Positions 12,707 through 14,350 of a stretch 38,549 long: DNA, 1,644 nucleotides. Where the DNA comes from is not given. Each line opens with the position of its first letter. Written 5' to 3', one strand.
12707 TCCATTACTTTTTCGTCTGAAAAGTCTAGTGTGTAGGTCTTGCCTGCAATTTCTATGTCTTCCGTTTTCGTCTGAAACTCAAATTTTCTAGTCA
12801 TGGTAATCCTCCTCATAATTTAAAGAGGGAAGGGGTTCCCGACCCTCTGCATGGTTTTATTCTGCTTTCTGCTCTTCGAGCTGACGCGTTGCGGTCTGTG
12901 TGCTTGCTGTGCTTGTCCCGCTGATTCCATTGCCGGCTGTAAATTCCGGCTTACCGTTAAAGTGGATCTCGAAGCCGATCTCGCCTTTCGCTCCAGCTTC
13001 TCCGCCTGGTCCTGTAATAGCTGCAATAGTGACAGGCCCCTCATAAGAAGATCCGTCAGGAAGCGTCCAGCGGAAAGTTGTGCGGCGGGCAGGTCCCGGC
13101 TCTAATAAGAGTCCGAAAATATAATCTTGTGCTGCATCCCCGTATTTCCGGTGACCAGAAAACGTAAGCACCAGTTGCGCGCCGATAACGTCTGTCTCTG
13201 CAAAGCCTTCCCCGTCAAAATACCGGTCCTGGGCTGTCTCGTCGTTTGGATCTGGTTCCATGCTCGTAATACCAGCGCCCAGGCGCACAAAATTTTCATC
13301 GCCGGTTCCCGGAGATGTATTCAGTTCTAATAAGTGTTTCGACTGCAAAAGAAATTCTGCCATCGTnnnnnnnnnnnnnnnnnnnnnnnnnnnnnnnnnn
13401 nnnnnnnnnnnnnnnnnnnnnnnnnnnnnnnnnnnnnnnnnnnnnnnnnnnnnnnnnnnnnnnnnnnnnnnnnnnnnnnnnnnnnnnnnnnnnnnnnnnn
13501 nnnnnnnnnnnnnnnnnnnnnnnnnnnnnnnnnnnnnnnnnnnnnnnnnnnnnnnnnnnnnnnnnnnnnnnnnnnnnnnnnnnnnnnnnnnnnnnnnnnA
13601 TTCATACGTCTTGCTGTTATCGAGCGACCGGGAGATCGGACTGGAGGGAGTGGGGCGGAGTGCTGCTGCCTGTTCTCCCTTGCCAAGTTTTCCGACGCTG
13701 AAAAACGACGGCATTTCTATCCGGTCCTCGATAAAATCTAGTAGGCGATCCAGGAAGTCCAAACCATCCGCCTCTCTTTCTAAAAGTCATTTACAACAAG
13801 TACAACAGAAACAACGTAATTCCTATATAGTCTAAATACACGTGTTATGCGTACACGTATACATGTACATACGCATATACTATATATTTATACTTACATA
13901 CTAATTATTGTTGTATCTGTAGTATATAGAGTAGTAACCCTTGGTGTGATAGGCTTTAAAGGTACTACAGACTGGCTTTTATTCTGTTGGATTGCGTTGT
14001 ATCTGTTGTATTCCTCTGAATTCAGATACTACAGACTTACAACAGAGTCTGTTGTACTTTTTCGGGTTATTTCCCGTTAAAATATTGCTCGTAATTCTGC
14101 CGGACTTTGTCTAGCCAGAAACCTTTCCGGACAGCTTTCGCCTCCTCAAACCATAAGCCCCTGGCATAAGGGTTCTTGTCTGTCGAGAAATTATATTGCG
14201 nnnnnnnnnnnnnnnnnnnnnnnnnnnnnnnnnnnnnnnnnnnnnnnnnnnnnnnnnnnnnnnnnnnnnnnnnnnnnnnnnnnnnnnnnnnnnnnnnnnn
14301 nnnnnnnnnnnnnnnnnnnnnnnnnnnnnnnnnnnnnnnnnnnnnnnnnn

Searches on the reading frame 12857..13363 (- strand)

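Call 8: search_protein_families(library=pfam, proteins=[window:12857-13363:-], max_evalue=0.01)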
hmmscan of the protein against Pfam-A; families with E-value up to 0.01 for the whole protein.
window:12857-13363:- (168 aa): 0 families

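Call 9: search_protein_families(library=phrogs, proteins=[window:12857-13363:-], max_evalue=0.001)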
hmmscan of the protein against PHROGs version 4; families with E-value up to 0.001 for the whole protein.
window:12857-13363:- (168 aa): 3 families
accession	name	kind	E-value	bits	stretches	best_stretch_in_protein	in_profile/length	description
phrog_820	-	tail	5.4e-43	147.4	1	5-143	7-150/155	major tail protein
phrog_3884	-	tail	4.5e-08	34.1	1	11-140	17-151/162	major tail protein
phrog_3099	-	unknown function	3.7e-05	24.8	0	15-79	18-81/171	-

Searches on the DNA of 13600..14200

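Call 79: search_rna_families(source=window, start=13600, end=14200, threshold=evalue, max_evalue=1)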
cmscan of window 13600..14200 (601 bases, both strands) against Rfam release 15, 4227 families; matches with E-value up to 1: 4.
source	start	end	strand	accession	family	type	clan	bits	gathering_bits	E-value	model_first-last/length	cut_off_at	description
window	13835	13886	-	RF04052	mir-466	Gene; miRNA;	-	24.4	85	0.027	1-80/80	no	mir-466 microRNA precursor family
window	13831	13893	-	RF04217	mir-297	Gene; miRNA;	-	24.1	90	0.08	1-71/71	no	mir-297 microRNA precursor family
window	13851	13898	+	RF04217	mir-297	Gene; miRNA;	-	22.2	90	0.24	1-71/71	no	mir-297 microRNA precursor family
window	13857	13901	+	RF04052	mir-466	Gene; miRNA;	-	20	85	0.4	18-62/80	no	mir-466 microRNA precursor family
